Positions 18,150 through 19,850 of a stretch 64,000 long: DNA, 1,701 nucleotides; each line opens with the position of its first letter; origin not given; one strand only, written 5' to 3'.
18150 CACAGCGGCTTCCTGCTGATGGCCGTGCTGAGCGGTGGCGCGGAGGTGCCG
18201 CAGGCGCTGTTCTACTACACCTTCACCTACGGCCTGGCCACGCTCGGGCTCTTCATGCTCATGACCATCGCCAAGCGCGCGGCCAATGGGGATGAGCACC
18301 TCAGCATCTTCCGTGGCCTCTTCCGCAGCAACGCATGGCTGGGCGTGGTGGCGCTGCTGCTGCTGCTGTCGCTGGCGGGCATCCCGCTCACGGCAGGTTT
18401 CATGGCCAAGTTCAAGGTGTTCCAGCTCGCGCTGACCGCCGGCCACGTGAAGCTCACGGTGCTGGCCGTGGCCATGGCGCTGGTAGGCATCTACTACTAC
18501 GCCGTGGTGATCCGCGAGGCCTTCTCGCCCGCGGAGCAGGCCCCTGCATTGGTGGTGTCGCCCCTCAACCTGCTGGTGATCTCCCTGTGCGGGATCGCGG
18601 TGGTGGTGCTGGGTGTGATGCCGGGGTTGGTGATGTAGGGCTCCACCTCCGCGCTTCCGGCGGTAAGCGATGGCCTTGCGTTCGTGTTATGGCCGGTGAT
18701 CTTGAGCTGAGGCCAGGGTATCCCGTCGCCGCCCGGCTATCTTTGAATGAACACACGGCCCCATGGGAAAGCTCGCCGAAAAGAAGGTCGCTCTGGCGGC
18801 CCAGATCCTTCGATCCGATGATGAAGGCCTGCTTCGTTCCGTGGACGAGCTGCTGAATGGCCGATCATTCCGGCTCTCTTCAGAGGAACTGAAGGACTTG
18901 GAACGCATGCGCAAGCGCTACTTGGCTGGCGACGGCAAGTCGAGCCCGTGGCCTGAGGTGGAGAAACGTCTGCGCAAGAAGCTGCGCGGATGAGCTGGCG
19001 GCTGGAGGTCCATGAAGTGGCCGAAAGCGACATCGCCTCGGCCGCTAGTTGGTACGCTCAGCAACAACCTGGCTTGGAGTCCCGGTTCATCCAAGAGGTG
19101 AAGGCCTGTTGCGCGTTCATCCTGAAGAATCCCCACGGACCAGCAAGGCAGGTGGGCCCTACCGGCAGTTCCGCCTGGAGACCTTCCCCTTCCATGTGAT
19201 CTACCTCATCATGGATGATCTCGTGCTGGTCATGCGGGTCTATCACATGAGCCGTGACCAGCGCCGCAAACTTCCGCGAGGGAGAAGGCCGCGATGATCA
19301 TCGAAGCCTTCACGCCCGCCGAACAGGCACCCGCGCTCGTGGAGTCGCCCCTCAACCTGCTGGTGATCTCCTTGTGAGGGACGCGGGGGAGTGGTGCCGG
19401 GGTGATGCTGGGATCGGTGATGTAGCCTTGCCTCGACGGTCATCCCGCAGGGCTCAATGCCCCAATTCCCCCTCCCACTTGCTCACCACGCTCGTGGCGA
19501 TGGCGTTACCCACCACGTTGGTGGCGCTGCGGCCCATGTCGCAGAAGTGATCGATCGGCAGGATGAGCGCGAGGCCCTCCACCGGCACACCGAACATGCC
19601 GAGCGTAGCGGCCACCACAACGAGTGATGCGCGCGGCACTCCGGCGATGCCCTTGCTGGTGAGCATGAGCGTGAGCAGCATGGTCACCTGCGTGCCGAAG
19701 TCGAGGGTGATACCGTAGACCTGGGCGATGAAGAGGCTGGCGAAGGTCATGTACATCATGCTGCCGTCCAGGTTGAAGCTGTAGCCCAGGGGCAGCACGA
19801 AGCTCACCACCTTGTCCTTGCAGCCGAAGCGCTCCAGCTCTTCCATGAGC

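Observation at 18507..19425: Second TA cassette flanked by a diverged duplication of the nuoN 3' end (attL/attR-like)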

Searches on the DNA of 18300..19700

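Call 69: search_rna_families(source=window, start=18300, end=19700, threshold=evalue, max_evalue=1)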
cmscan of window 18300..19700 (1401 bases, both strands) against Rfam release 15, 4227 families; matches with E-value up to 1: 1.
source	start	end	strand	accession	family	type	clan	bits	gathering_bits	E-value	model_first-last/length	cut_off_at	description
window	19592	19652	+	RF01119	sR32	Gene; snRNA; snoRNA; CD-box;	-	15.2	40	0.32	1-57/57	no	Small nucleolar RNA sR32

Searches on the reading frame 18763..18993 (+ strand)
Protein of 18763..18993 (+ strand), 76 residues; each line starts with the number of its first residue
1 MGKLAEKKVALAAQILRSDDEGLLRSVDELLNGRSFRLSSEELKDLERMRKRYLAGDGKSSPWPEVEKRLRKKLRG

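Call 6: search_protein_families(library=pfam, proteins=[window:18763-18993:+], max_evalue=0.1)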
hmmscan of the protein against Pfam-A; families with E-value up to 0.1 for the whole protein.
window:18763-18993:+ (76 aa): 3 families
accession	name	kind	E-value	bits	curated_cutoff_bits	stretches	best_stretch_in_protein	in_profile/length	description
PF24227.1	DUF7443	-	0.063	13.4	27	1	33-57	24-49/58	Domain of unknown function (DUF7443)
PF08145.17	BOP1NT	-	0.072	13.5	29.6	1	8-57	22-71/259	BOP1NT (NUC169) domain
PF05922.21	Inhibitor_I9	-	0.089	13.9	21.2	0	17-49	35-67/82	Peptidase inhibitor I9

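Call 7: search_protein_families(library=ncbifam, proteins=[window:18763-18993:+], max_evalue=0.1)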
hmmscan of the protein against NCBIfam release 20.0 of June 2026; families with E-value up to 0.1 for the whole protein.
window:18763-18993:+ (76 aa): 0 families

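Call 24: find_homologous_proteins(query=window:18763-18990:+, max_evalue=0.001)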
Query window:18763-18990:+ (76 aa): 4 proteins with E <= 0.001 among 8 candidates.
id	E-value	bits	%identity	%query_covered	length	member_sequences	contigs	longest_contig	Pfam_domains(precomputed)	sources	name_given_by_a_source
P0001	1.8e-38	147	99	100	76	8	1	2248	-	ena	-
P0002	3.7e-30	120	80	100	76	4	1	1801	-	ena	-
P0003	8.9e-30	119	84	99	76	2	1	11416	-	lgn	-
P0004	1.5e-18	84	56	99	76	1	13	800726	-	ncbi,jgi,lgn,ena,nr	ncbi:MAG: hypothetical protein IPP83_18735 [Flavobacteriales bacterium]|nr:hypothetical protein [Fla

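Call 25: find_encoding_contigs(protein=P0003, flank=5000, max_places=4)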
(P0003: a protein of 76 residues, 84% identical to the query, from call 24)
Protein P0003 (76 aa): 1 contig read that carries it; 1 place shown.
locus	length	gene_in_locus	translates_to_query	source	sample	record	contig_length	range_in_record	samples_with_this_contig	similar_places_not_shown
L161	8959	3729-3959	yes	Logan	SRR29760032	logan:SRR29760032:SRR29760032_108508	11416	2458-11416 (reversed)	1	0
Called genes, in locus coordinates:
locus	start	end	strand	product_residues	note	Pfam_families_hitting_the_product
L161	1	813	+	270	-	?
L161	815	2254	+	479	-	PF00361:Proton_antipo_M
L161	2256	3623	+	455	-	PF00361:Proton_antipo_M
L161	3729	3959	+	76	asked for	-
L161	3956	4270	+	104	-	PF05016:ParE_toxin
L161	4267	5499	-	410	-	PF00375:SDF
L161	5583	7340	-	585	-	PF13424:TPR_12 (faint), PF13432:TPR_16 (faint), PF23914:TPR_CcmH_CycH (faint), PF25062:ARM_TT21_N (faint), PF07719:TPR_2 (faint), PF12895:ANAPC3 (faint), PF13414:TPR_11 (faint), PF13428:TPR_14 (faint), +2 more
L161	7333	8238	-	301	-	PF12849:PBP_like_2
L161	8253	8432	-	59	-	-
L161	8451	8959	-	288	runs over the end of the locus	PF28545:1TM_TonB_rel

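Call 26: find_encoding_contigs(protein=P0004, flank=5000, max_places=6)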
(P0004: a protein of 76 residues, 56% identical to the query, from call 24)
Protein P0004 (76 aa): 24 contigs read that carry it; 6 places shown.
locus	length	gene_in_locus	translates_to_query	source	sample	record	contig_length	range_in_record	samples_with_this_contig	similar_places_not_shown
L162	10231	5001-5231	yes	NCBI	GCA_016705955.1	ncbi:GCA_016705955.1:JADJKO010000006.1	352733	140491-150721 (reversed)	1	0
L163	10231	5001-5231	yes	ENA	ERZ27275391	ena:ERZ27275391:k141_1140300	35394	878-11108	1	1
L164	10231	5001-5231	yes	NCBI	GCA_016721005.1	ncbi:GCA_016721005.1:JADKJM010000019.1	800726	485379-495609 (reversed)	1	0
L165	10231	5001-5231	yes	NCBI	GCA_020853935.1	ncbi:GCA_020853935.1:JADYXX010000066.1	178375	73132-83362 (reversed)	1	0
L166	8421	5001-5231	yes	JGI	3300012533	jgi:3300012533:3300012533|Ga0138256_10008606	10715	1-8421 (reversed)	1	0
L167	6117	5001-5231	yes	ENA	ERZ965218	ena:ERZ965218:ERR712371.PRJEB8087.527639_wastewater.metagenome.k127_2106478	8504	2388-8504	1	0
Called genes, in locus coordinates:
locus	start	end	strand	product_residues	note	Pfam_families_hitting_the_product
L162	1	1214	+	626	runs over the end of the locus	PF00662:Proton_antipo_N, PF00361:Proton_antipo_M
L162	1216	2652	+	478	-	PF00361:Proton_antipo_M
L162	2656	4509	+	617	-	-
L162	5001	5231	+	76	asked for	-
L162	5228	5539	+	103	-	-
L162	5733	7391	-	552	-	PF00324:AA_permease, PF13520:AA_permease_2, PF13906:AA_permease_C (weak)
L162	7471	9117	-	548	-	PF23914:TPR_CcmH_CycH (faint), PF13371:TPR_9 (faint), PF13428:TPR_14 (faint), PF13432:TPR_16 (faint), PF14559:TPR_19 (faint), PF07719:TPR_2 (faint), PF13431:TPR_17 (faint), PF00515:TPR_1 (faint), +3 more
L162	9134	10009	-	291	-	PF12849:PBP_like_2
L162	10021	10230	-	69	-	-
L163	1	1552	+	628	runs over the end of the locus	PF00662:Proton_antipo_N, PF00361:Proton_antipo_M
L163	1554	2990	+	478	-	PF00361:Proton_antipo_M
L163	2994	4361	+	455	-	PF00361:Proton_antipo_M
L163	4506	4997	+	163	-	-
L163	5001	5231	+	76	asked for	-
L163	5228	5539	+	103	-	-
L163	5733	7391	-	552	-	PF00324:AA_permease, PF13520:AA_permease_2, PF13906:AA_permease_C (weak)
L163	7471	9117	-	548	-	PF23914:TPR_CcmH_CycH (faint), PF13371:TPR_9 (faint), PF13428:TPR_14 (faint), PF13432:TPR_16 (faint), PF14559:TPR_19 (faint), PF07719:TPR_2 (faint), PF13431:TPR_17 (faint), PF00515:TPR_1 (faint), +3 more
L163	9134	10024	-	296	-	PF12849:PBP_like_2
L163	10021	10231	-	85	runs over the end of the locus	-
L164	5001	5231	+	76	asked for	-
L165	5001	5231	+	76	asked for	-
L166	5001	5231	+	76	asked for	-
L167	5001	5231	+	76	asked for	-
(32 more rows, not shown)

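Call 27: find_encoding_contigs(protein=P0002, flank=5000, max_places=4)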
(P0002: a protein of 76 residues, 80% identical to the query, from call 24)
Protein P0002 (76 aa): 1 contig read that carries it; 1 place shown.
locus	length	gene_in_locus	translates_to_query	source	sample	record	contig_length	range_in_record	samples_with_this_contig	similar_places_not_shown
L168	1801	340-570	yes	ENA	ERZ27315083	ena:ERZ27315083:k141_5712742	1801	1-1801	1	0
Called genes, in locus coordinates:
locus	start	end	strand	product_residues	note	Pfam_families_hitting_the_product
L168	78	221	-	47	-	PF00375:SDF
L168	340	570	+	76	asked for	-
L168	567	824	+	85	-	-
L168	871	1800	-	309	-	?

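Call 44: search_protein_families(library=pfam, proteins=[L161:3956-4267:+, L163:5228-5536:+, L163:5001-5228:+], max_evalue=0.05)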
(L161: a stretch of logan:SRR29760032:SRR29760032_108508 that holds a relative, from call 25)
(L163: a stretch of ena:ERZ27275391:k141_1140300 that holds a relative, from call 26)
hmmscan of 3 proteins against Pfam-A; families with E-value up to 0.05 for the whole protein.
L161:3956-4267:+ (104 aa): 1 family
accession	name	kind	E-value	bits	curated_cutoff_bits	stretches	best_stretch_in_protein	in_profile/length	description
PF05016.21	ParE_toxin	-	1.1e-08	36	23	1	6-91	2-89/89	ParE toxin of type II toxin-antitoxin system, parDE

L163:5228-5536:+ (103 aa): 1 family
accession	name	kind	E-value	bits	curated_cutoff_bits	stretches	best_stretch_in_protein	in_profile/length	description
PF05016.21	ParE_toxin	-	4.8e-05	24.3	23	1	7-91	3-89/89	ParE toxin of type II toxin-antitoxin system, parDE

L163:5001-5228:+ (76 aa): 1 family
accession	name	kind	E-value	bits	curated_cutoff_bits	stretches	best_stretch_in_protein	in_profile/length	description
PF09720.15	Unstab_antitox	-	0.012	16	23.3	0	23-65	14-53/54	Putative addiction module component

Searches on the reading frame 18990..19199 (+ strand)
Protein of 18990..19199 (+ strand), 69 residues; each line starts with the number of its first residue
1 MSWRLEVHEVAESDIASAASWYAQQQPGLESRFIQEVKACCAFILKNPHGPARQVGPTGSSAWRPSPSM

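Call 6: search_protein_families(library=pfam, proteins=[window:18990-19199:+], max_evalue=0.1)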
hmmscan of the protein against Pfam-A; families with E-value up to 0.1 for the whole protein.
window:18990-19199:+ (69 aa): 1 family
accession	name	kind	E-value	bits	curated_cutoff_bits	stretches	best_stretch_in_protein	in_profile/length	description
PF05016.21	ParE_toxin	-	0.012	16.6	23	1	6-49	2-44/89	ParE toxin of type II toxin-antitoxin system, parDE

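Call 7: search_protein_families(library=ncbifam, proteins=[window:18990-19199:+], max_evalue=0.1)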
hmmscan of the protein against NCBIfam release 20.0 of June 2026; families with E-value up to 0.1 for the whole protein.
window:18990-19199:+ (69 aa): 0 families
